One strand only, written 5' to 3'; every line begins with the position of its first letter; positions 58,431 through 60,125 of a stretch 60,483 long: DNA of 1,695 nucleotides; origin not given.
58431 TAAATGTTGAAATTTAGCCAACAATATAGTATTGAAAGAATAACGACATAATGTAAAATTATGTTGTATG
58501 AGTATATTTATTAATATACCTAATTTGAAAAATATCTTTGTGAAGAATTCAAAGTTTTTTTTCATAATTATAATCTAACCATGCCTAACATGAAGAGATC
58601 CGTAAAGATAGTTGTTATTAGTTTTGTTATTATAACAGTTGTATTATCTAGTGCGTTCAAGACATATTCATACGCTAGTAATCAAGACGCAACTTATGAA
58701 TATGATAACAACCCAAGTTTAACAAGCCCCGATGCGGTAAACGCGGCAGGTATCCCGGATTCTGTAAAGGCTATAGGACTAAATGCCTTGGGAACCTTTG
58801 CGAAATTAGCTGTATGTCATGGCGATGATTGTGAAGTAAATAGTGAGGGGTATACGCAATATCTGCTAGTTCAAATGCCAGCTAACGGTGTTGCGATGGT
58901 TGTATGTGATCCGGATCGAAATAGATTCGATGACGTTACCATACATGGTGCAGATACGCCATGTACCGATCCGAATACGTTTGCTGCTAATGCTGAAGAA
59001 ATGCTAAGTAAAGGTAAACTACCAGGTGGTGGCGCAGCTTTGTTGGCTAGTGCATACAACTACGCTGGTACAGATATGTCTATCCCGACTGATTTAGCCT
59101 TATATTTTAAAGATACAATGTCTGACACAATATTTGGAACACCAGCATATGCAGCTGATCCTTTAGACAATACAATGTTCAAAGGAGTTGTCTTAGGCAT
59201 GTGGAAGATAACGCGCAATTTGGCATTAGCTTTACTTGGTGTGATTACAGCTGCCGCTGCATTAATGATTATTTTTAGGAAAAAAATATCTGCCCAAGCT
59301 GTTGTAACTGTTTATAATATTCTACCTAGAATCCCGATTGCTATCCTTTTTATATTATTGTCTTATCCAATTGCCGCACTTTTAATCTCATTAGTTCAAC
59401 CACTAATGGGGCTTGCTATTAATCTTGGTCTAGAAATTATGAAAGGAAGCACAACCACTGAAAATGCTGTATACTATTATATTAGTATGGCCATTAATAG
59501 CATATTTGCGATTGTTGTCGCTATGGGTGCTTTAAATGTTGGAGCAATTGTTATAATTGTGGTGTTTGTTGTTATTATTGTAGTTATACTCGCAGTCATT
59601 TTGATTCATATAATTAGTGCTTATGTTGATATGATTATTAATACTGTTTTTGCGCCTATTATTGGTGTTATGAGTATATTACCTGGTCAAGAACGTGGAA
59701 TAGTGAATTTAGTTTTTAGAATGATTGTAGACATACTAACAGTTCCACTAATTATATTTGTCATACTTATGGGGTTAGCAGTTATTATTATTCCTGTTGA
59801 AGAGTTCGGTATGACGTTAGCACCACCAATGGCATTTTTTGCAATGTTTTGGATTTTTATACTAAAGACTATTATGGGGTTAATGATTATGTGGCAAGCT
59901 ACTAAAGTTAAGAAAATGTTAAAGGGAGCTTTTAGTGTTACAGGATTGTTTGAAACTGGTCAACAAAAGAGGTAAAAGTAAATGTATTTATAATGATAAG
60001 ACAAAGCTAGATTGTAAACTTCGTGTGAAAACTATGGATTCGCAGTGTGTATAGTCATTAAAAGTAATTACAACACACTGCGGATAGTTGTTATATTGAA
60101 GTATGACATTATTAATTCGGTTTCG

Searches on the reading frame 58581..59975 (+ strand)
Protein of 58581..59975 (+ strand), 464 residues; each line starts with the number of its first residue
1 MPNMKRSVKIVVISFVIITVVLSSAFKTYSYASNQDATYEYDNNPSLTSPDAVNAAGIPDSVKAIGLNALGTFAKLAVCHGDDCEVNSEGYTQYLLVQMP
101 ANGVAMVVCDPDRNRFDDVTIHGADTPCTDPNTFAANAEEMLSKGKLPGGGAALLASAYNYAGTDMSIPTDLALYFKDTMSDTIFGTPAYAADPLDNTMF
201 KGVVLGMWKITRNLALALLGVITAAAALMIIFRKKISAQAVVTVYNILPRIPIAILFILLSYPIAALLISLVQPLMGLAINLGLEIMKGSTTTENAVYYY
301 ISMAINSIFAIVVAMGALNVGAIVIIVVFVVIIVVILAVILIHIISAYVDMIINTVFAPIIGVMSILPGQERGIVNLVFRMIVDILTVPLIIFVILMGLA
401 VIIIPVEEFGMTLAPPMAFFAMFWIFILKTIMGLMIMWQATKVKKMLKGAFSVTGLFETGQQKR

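Call 5: search_protein_families(library=pfam, proteins=[window:58581-59975:+], max_evalue=0.01)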
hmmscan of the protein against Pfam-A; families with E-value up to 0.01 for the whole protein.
window:58581-59975:+ (464 aa): 0 families

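Call 7: find_encoding_contigs(protein=window:58581-59975:+, flank=10000, max_places=6)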
Protein window:58581-59975:+ (464 aa): 4 contigs read that carry it; 3 places shown.
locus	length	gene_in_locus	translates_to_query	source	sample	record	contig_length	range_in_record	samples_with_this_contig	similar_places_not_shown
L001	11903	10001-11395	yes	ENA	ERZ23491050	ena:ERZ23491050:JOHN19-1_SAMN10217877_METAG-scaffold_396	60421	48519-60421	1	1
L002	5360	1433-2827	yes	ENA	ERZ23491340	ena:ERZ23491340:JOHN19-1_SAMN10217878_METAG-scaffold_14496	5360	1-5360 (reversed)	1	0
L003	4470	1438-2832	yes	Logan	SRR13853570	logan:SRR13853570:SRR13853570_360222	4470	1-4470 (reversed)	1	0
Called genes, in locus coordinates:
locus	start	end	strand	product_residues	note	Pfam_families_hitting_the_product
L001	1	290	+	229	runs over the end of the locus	-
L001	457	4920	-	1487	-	-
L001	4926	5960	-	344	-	-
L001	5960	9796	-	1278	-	PF01551:Peptidase_M23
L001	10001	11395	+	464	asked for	-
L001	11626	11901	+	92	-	?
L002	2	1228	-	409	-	?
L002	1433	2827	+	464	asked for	-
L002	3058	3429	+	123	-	-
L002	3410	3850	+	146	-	-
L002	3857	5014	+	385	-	-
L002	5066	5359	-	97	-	?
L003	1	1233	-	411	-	?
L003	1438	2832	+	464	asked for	-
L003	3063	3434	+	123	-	-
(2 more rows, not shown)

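Call 8: search_protein_families(library=ncbifam, proteins=[window:58581-59975:+], max_evalue=0.01)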
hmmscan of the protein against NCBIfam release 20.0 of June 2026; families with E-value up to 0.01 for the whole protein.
window:58581-59975:+ (464 aa): 0 families

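Call 12: search_protein_families(library=pfam, proteins=[L002:3058-3429:+, L002:3386-3850:+, L002:3857-5014:+, L002:5066-5332:-, window:58581-59975:+], max_evalue=10)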
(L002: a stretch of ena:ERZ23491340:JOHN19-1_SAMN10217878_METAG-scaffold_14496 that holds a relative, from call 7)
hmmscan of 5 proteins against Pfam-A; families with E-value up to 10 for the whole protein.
L002:3058-3429:+ (123 aa): 4 families
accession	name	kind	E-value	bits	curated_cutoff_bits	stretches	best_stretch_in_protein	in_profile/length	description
PF01127.27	Sdh_cyt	-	0.011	16.3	25.8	1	42-100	66-121/122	Succinate dehydrogenase/Fumarate reductase transmembrane subunit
PF18895.5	T4SS_pilin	-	0.019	15.5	26.6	1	45-102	16-70/71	Type IV secretion system pilin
PF09634.15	DUF2025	-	0.22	11.9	25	1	52-85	15-48/105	Protein of unknown function (DUF2025)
PF11674.13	DUF3270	-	2.8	8.7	25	1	31-60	32-60/86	Protein of unknown function (DUF3270)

L002:3386-3850:+ (154 aa): 4 families
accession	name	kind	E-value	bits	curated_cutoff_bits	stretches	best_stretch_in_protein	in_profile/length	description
PF01618.21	MotA_ExbB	-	0.035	14.3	22.9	1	62-125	44-102/127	MotA/TolQ/ExbB proton channel family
PF23733.2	GRXCR1-2_C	-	0.037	14.4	26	1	31-45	10-24/47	GRXCR1/2, C-terminal domain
PF04241.20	DUF423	-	0.062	14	25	1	84-145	27-83/86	Protein of unknown function (DUF423)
PF14991.11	MLANA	-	0.88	10.3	27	1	18-37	28-47/117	Protein melan-A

L002:3857-5014:+ (385 aa): 2 families
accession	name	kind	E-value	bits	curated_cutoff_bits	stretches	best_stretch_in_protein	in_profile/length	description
PF18895.5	T4SS_pilin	-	0.0032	18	26.6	1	312-377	10-69/71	Type IV secretion system pilin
PF19258.4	KxYKxGKxW_sig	-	0.083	13.3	23.6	1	353-373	10-30/41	KxYKxGKxW signal peptide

L002:5066-5332:- (88 aa): 4 families
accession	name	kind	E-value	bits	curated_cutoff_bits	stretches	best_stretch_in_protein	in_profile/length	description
PF18895.5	T4SS_pilin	-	0.021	15.3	26.6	1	5-54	16-62/71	Type IV secretion system pilin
PF04290.18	DctQ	-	0.08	13.3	28.3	1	10-64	73-127/132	Tripartite ATP-independent periplasmic transporters, DctQ component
PF15879.10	MWFE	-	0.98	10.2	27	0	16-43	8-37/55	NADH-ubiquinone oxidoreductase MWFE subunit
PF09889.16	DUF2116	-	1.3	9.5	26.8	1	5-22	38-55/59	Probable treble clef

window:58581-59975:+ (464 aa): 0 families

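Call 70: search_solved_structures(query=A7, max_evalue=10, show_alignments=1)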
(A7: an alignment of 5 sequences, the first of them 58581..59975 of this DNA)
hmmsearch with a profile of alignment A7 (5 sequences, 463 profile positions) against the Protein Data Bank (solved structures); distinct sequences matched with E-value up to 10: 0.

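Call 95: search_protein_families(library=phrogs, proteins=[window:58581-59975:+, L002:3058-3429:+, L002:3386-3850:+, L002:3857-5014:+, L002:5066-5332:-], max_evalue=0.01)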
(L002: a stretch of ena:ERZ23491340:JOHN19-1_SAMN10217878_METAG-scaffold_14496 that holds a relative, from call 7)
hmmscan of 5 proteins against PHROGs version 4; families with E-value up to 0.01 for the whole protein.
window:58581-59975:+ (464 aa): 0 families

L002:3058-3429:+ (123 aa): 0 families

L002:3386-3850:+ (154 aa): 0 families

L002:3857-5014:+ (385 aa): 0 families

L002:5066-5332:- (88 aa): 0 families

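Call 100: search_protein_families(library=ncbifam, proteins=[window:58581-59975:+, L002:3386-3850:+, L002:3857-5014:+], max_evalue=1)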
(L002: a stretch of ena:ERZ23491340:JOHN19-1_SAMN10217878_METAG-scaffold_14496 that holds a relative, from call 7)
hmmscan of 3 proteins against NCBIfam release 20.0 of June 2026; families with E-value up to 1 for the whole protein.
window:58581-59975:+ (464 aa): 0 families

L002:3386-3850:+ (154 aa): 1 family
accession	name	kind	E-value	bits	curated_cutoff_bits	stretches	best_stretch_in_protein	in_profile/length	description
NF058595.1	invert_tail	domain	0.56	10.6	37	0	15-41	51-77/113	lipo-invert putative C-terminal anchoring domain-containing protein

L002:3857-5014:+ (385 aa): 0 families

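Call 121: search_dna_similar(query=window:58581-59975:+, collection=plasmids, mode=protein, max_evalue=0.01, max_rows=10)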
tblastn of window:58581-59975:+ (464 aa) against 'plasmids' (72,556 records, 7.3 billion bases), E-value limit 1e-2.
No match.
